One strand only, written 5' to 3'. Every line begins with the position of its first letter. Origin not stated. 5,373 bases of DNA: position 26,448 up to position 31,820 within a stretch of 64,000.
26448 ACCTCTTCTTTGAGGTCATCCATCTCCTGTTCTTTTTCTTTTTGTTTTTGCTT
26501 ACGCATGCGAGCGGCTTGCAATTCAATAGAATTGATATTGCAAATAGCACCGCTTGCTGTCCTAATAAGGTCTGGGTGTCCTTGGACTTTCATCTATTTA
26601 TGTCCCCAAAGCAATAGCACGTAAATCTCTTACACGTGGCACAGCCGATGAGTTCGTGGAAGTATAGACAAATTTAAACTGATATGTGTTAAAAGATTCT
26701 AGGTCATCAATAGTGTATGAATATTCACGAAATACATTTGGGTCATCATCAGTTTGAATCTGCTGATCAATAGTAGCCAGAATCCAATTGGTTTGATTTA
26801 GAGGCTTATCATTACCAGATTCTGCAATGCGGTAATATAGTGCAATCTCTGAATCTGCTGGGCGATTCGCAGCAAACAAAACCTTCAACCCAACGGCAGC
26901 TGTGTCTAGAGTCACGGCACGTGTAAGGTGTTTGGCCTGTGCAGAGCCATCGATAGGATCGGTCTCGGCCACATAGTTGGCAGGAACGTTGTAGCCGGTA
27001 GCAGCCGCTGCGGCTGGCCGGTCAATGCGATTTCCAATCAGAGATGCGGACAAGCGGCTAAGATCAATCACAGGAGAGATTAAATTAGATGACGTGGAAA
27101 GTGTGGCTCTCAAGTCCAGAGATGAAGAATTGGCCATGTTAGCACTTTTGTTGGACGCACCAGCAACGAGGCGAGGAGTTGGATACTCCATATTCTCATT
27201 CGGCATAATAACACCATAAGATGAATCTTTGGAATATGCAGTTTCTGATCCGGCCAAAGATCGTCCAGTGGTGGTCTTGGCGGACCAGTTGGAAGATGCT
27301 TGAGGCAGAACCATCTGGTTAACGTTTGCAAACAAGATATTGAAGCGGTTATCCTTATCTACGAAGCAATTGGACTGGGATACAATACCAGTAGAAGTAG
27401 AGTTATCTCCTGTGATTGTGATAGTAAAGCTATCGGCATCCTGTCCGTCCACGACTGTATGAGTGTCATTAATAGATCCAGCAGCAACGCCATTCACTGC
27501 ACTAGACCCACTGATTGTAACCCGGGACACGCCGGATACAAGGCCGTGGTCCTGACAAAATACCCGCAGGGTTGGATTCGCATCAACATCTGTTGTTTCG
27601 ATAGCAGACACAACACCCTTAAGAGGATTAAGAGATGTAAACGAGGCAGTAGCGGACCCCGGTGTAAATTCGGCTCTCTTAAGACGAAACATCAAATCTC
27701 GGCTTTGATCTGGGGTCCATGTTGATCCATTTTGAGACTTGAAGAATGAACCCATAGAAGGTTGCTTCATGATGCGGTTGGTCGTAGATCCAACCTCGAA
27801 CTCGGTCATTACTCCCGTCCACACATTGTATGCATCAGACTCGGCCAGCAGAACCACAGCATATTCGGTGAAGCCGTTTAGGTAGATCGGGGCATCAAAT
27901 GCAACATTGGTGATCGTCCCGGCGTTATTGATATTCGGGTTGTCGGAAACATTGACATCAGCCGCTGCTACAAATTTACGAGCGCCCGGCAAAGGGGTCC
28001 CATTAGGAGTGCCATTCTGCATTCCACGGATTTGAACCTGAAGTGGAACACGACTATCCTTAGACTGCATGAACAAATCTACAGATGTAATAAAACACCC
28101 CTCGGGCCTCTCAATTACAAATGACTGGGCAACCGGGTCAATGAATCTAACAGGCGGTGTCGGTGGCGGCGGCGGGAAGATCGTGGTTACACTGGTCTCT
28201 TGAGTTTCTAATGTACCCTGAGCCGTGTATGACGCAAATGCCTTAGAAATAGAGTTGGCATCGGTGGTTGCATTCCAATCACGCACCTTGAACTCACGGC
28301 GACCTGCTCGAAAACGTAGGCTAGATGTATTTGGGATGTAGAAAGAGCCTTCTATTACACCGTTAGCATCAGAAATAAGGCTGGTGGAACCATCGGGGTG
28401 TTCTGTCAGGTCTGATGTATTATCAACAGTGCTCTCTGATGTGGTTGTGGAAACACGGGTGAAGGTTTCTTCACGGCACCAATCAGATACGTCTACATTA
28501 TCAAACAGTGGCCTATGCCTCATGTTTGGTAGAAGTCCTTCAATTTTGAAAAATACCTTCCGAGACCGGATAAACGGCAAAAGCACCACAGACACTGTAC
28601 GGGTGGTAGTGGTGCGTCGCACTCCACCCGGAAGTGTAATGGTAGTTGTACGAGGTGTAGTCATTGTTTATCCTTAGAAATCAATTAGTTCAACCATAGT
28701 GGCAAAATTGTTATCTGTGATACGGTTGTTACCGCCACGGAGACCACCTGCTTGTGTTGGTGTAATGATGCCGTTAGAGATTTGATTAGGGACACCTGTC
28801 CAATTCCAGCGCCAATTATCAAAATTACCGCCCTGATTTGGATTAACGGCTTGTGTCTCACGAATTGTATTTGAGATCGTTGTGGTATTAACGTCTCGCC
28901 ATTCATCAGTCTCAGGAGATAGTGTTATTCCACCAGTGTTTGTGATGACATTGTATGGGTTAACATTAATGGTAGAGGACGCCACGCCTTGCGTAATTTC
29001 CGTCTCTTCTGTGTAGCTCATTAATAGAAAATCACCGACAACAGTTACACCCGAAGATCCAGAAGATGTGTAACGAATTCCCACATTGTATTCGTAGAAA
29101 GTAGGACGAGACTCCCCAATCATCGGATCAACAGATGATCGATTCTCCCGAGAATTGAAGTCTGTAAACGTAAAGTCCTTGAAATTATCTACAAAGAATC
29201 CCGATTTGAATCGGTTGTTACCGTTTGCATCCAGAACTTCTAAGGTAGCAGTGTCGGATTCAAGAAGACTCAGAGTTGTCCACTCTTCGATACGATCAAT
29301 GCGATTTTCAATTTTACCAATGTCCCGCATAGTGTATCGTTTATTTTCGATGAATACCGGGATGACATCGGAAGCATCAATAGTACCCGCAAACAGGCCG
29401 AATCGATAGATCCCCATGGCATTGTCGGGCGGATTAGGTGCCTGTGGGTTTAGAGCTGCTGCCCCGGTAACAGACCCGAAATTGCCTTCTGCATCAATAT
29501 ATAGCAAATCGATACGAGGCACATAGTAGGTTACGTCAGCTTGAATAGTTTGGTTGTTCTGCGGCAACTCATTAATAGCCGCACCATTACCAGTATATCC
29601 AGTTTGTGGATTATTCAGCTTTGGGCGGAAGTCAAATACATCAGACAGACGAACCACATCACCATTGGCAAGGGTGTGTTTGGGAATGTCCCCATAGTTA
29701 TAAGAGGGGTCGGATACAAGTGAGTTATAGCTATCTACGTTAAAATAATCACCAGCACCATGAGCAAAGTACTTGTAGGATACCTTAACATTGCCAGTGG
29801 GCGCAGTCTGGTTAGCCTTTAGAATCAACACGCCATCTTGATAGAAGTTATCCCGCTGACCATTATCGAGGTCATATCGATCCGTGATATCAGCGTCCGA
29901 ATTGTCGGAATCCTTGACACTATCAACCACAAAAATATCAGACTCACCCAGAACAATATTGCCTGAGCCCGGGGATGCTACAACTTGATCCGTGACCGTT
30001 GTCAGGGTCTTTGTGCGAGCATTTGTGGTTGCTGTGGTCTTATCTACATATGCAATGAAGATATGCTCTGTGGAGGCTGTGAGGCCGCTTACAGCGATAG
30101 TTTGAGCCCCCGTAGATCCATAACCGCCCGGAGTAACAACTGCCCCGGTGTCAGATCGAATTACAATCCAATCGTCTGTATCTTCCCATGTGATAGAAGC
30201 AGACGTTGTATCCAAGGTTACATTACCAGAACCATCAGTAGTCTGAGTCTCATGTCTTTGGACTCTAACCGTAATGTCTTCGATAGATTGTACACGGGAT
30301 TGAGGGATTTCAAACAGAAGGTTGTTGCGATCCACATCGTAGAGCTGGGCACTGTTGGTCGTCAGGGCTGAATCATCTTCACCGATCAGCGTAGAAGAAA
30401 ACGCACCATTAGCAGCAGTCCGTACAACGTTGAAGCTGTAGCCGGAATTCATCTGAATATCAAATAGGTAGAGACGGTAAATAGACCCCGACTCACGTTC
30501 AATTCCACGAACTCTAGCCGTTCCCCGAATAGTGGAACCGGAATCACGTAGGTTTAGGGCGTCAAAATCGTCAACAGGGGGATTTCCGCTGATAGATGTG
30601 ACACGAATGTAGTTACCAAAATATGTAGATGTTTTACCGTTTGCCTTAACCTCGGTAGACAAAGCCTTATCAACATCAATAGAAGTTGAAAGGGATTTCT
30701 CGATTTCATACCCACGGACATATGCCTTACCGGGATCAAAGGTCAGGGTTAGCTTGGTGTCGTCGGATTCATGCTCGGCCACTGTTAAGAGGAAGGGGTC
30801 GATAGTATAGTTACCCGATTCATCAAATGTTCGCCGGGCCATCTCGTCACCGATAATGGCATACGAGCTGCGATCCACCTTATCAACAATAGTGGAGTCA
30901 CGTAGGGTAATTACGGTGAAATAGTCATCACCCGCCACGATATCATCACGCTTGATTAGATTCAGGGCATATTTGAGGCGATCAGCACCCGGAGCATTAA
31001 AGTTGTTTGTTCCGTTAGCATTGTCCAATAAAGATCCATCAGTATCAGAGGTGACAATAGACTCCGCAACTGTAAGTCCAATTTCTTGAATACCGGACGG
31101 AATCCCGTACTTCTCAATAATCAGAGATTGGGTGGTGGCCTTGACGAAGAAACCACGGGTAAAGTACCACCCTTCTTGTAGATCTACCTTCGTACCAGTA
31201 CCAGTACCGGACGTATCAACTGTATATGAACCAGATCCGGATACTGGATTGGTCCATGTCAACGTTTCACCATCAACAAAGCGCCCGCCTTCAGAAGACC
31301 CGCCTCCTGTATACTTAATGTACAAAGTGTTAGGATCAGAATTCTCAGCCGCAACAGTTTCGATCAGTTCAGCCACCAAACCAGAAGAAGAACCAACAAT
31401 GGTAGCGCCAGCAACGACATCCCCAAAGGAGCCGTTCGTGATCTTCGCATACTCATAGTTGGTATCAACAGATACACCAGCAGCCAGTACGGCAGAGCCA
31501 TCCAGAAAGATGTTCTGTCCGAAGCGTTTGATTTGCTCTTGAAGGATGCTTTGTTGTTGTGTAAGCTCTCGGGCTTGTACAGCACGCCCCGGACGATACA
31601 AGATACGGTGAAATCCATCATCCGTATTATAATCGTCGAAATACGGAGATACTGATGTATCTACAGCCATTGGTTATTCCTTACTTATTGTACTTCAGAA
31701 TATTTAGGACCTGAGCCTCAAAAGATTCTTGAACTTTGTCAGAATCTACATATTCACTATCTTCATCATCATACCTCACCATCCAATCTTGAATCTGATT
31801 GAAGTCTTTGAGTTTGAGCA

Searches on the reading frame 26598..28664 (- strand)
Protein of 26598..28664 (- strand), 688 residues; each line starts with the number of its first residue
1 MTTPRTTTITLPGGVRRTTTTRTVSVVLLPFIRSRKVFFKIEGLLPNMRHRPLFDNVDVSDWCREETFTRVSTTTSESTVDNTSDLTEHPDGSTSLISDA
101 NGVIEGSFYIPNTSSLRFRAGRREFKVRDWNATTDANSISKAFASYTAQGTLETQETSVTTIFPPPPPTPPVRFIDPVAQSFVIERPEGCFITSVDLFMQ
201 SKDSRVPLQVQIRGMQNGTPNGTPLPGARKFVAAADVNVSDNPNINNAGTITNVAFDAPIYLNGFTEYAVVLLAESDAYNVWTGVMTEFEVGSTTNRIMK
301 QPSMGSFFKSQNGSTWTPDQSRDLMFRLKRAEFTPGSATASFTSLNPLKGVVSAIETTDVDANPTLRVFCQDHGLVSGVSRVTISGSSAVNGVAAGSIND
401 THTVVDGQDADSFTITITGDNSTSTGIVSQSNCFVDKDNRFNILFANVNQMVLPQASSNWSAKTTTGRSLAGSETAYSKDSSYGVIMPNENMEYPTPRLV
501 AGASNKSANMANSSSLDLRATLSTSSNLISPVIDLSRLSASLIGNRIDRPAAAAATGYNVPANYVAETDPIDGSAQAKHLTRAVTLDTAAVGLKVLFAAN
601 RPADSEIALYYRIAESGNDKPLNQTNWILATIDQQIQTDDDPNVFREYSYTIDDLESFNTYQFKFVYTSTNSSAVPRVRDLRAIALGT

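Call 69: search_protein_families(library=phrogs, proteins=[window:26598-28664:-], max_evalue=0.00001)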
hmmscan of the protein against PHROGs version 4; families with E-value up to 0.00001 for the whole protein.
window:26598-28664:- (688 aa): 3 families
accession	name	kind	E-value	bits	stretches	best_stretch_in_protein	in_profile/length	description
phrog_358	-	unknown function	1.5e-142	477.8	2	6-345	1179-1585/2056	-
phrog_877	-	unknown function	8.8e-56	190.3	1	17-347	661-945/1141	-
phrog_5986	-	unknown function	9.8e-44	150.7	1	95-345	8-227/409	-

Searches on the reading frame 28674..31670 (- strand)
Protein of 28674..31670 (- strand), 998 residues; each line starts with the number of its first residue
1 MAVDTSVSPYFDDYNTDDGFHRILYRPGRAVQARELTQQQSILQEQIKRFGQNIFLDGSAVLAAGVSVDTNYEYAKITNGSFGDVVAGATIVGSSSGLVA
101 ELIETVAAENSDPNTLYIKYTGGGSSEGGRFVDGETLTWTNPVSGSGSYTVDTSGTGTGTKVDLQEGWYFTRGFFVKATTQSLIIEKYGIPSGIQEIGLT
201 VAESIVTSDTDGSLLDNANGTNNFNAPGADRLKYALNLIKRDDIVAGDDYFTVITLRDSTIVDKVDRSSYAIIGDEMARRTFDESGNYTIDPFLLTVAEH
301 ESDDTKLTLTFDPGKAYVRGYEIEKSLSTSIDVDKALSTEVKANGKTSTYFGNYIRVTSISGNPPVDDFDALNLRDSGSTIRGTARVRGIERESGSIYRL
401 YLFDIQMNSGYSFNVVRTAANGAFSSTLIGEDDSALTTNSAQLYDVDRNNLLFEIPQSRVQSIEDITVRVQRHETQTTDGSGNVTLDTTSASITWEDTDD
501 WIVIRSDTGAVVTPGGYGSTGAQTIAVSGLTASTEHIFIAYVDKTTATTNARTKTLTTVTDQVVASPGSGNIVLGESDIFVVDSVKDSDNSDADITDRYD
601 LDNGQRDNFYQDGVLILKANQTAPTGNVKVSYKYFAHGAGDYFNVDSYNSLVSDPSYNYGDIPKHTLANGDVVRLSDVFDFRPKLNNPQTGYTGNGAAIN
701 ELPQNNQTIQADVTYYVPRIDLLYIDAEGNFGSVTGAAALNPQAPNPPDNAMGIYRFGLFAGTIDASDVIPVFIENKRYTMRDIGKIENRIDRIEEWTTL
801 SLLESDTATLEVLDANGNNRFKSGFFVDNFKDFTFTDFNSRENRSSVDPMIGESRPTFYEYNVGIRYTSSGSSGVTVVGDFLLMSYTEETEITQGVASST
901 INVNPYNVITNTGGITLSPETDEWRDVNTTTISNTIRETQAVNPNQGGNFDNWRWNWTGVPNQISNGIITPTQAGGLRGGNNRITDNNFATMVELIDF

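Call 69: search_protein_families(library=phrogs, proteins=[window:28674-31670:-], max_evalue=0.00001)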
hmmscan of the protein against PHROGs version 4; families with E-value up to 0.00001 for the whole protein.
window:28674-31670:- (998 aa): 3 families
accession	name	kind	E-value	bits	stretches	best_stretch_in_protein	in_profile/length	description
phrog_358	-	unknown function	1.5e-245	819.4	2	426-972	569-1157/2056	-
phrog_877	-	unknown function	2.8e-80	271.4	2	1-490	2-299/1141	-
phrog_17266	-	unknown function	2.3e-17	64.1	1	160-374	69-278/314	-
